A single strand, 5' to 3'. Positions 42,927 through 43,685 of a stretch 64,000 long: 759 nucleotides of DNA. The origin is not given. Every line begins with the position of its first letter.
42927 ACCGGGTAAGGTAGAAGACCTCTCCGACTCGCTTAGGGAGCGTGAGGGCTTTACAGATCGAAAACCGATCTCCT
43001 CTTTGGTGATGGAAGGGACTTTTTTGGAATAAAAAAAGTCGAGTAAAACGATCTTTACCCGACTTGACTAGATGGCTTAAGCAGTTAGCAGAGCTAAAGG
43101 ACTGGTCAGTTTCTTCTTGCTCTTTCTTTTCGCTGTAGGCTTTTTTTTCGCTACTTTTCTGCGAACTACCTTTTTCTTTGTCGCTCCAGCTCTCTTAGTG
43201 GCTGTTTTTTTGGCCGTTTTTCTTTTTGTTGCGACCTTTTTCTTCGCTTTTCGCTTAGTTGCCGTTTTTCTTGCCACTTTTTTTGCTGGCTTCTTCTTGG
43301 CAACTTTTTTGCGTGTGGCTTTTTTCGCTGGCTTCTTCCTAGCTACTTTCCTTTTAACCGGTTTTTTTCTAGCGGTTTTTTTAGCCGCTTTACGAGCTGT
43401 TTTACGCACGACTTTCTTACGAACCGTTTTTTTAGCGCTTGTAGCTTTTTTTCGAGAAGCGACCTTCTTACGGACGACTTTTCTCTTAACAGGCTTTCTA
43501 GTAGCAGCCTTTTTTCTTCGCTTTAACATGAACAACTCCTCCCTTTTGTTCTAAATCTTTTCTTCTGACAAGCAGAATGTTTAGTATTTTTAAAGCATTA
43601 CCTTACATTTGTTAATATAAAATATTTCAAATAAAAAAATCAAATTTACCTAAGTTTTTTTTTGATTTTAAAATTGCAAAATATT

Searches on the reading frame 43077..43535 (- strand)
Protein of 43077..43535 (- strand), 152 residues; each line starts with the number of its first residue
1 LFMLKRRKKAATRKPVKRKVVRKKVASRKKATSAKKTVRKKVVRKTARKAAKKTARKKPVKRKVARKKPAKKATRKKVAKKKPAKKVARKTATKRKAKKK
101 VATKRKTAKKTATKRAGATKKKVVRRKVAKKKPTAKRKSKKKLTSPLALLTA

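Call 75: search_protein_families(library=pfam, proteins=[window:43077-43535:-], max_evalue=0.01)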
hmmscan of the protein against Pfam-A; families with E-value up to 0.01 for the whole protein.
window:43077-43535:- (152 aa): 1 family
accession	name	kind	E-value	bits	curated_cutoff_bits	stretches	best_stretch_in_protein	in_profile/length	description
PF07382.16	HC2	-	7e-06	26.7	40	1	3-142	1-140/194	Histone H1-like nucleoprotein HC2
